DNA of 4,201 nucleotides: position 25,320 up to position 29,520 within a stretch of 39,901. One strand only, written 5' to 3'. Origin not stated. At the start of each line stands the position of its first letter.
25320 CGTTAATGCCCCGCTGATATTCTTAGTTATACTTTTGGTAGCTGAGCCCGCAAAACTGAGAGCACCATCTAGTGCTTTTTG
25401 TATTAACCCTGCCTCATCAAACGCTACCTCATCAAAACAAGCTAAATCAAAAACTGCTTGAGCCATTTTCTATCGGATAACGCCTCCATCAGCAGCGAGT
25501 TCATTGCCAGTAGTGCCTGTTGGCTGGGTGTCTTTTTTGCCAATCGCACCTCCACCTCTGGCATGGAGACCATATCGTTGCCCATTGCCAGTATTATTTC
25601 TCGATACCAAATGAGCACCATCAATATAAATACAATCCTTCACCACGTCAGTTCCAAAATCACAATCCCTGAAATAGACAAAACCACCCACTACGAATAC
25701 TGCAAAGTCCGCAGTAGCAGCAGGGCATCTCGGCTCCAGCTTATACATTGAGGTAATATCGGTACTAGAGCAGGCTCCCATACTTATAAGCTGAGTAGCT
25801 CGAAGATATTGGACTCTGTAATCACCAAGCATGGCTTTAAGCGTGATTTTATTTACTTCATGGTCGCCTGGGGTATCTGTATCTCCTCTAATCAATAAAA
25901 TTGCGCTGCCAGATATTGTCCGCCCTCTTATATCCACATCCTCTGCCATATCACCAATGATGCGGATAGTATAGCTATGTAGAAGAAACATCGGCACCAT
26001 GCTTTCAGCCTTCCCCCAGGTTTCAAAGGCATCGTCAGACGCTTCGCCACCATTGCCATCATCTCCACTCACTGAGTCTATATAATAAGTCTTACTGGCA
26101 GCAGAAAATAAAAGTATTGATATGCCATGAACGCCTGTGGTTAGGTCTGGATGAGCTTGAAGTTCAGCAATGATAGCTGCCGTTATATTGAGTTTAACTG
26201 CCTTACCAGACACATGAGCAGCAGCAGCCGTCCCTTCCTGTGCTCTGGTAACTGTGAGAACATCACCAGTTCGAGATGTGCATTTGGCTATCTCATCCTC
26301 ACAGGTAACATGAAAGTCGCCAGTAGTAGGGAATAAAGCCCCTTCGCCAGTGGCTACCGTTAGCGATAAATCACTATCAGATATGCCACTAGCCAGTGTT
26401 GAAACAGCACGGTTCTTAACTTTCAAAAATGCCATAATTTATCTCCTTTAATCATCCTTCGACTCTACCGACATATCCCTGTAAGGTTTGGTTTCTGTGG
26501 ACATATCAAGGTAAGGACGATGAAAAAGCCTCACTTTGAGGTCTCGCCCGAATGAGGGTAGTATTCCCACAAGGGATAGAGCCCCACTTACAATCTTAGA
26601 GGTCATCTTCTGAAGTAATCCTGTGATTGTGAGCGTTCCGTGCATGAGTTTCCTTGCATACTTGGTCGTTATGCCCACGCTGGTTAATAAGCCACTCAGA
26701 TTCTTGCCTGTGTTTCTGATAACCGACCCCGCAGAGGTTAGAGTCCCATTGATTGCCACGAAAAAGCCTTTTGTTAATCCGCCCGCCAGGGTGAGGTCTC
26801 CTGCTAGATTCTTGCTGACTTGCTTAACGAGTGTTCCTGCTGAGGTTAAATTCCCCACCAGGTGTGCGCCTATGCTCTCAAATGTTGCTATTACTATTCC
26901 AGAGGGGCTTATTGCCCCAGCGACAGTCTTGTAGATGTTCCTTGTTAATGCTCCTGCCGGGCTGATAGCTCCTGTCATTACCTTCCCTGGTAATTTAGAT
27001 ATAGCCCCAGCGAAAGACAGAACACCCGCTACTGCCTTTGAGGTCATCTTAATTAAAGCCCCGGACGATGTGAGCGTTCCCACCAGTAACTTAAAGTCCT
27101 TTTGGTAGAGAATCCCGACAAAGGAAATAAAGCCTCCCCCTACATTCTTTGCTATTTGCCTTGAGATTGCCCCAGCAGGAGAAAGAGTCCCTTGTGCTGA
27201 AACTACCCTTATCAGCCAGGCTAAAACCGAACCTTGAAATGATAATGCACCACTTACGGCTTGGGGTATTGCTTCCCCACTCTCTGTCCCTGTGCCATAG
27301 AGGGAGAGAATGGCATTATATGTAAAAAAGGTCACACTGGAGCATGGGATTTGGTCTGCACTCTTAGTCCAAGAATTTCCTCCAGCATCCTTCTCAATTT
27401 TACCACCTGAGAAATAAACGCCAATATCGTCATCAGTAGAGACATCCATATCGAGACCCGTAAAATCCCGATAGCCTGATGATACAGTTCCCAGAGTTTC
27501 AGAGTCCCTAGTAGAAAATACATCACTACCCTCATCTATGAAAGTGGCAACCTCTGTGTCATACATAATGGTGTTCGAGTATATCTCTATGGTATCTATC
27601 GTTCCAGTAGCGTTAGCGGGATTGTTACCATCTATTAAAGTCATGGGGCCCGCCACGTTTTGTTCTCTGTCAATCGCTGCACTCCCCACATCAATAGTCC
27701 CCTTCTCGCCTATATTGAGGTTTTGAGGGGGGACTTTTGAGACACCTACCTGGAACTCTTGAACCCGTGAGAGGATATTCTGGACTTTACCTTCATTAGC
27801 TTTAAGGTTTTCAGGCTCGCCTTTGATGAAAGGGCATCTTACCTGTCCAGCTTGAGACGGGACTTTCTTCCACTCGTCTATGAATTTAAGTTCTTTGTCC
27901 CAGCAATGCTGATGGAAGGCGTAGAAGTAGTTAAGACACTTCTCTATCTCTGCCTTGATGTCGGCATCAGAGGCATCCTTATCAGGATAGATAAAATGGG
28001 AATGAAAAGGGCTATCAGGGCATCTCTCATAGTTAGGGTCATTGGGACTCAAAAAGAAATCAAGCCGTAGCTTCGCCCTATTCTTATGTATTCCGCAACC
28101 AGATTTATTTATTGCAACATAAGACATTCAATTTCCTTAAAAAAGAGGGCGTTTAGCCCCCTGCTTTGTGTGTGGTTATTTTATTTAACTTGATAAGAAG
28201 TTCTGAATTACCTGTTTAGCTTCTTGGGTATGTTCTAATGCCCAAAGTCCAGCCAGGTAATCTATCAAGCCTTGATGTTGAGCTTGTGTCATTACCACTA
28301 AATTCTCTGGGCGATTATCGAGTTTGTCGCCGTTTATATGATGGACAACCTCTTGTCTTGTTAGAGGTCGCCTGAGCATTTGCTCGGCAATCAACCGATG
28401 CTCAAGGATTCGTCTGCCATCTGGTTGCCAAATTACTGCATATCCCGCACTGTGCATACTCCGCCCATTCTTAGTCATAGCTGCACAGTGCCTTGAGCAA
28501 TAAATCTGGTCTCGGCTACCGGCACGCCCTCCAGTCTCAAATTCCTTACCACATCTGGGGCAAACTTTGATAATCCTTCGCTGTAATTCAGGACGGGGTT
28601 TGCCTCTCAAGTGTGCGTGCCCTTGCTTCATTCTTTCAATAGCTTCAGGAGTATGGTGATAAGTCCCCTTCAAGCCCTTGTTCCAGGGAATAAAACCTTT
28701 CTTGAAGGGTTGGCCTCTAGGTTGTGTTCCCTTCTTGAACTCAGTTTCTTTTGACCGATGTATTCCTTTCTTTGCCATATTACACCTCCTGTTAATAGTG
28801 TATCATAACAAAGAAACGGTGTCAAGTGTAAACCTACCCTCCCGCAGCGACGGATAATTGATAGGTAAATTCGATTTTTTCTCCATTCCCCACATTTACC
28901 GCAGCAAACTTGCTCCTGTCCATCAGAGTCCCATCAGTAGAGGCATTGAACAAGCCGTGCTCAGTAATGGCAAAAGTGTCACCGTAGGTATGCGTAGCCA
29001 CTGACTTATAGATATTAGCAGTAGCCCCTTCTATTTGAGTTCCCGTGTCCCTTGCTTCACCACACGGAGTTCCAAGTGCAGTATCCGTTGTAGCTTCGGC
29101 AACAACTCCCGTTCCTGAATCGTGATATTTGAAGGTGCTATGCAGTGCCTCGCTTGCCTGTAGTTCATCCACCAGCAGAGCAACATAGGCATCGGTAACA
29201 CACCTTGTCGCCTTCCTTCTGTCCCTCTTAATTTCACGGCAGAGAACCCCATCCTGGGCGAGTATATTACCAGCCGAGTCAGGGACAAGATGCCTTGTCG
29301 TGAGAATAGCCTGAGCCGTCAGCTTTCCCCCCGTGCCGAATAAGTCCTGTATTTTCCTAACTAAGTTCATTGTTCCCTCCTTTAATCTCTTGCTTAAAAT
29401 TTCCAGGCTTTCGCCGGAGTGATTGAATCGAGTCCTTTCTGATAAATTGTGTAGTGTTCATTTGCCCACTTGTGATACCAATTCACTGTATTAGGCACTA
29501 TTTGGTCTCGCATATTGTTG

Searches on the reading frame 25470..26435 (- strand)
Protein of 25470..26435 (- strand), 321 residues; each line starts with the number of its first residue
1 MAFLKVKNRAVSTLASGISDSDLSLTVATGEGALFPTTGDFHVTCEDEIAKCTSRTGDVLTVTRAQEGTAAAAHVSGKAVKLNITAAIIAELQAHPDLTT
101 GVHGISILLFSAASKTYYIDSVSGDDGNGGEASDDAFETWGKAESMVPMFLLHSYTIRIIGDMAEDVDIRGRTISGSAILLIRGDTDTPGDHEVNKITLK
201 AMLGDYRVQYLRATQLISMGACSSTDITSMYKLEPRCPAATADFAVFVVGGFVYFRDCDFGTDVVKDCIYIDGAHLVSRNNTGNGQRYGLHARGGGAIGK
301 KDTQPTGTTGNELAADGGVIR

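Call 9: search_protein_families(library=phrogs, proteins=[window:25470-26435:-], max_evalue=0.001)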
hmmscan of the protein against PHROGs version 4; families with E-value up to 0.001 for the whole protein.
window:25470-26435:- (321 aa): 7 families
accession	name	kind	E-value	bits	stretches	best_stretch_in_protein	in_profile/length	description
phrog_8469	-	tail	2.2e-17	64.3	1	4-100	3-108/303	tail fiber protein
phrog_6427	-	unknown function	7.8e-17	61.9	1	7-96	7-108/675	-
phrog_30299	-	tail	5.6e-16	59.5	1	4-93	3-100/425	tail fiber protein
phrog_25788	-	tail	4.7e-08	33.1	1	4-92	267-363/603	tail fiber protein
phrog_12150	-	unknown function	6.1e-05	23.1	1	12-106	13-110/477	-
phrog_38058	-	tail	0.0001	21.7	1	16-125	24-141/708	tail fiber protein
phrog_4577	-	tail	0.00027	21.3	0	112-185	118-191/340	tail protein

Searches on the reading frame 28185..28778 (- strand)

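Call 8: search_protein_families(library=phrogs, proteins=[window:28185-28778:-], max_evalue=0.001)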
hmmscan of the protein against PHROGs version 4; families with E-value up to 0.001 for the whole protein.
window:28185-28778:- (197 aa): 17 families
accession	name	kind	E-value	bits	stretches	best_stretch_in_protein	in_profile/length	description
phrog_20891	-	DNA, RNA and nucleotide metabolism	2e-17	64.6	1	69-170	88-200/219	HNH endonuclease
phrog_25114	-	unknown function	5.6e-16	59.8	1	99-175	52-134/156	-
phrog_15471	-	DNA, RNA and nucleotide metabolism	2.1e-14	54.8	1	123-172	31-80/183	HNH endonuclease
phrog_10730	-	DNA, RNA and nucleotide metabolism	3.7e-14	54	1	89-169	52-138/234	HNH endonuclease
phrog_7545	-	DNA, RNA and nucleotide metabolism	5.1e-13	50.5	1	96-169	56-130/160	HNH endonuclease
phrog_21964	-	DNA, RNA and nucleotide metabolism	9.1e-13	49.4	1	106-171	143-211/244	HNH endonuclease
phrog_99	-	DNA, RNA and nucleotide metabolism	7e-12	46.7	1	105-169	143-202/383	HNH endonuclease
phrog_1271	-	DNA, RNA and nucleotide metabolism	1e-11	45.8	1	56-181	207-325/361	HNH endonuclease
phrog_59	-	DNA, RNA and nucleotide metabolism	2.6e-11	44.5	1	110-168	173-231/423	HNH endonuclease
phrog_19902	-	DNA, RNA and nucleotide metabolism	3.9e-11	44.1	1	71-169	34-133/221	HNH endonuclease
phrog_14913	-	DNA, RNA and nucleotide metabolism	1.3e-09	39.3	1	123-169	39-85/149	HNH endonuclease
phrog_959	-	DNA, RNA and nucleotide metabolism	9.4e-09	36.1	1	121-167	55-101/138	HNH endonuclease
phrog_1492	-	DNA, RNA and nucleotide metabolism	1.7e-07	31.7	1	111-167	96-154/414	HNH endonuclease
phrog_1891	-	DNA, RNA and nucleotide metabolism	1.7e-06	28.7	1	6-169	92-209/255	HNH endonuclease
phrog_826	-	DNA, RNA and nucleotide metabolism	4e-05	24.3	1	108-168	92-154/281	HNH endonuclease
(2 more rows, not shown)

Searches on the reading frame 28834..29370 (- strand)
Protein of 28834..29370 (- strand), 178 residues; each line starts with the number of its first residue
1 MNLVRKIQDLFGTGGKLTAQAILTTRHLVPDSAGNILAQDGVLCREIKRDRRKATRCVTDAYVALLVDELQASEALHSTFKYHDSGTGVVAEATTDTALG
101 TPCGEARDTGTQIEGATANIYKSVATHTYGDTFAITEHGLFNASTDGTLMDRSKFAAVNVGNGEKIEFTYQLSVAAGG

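Call 8: search_protein_families(library=phrogs, proteins=[window:28834-29370:-], max_evalue=0.001)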
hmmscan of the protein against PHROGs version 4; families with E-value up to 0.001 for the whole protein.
window:28834-29370:- (178 aa): 1 family
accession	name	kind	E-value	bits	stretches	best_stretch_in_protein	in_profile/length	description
phrog_5417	-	unknown function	6.3e-06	27.1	1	78-173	54-155/156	-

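Call 50: search_protein_families(library=pfam, proteins=[window:28834-29370:-], max_evalue=0.01)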
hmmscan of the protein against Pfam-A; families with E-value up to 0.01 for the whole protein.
window:28834-29370:- (178 aa): 0 families
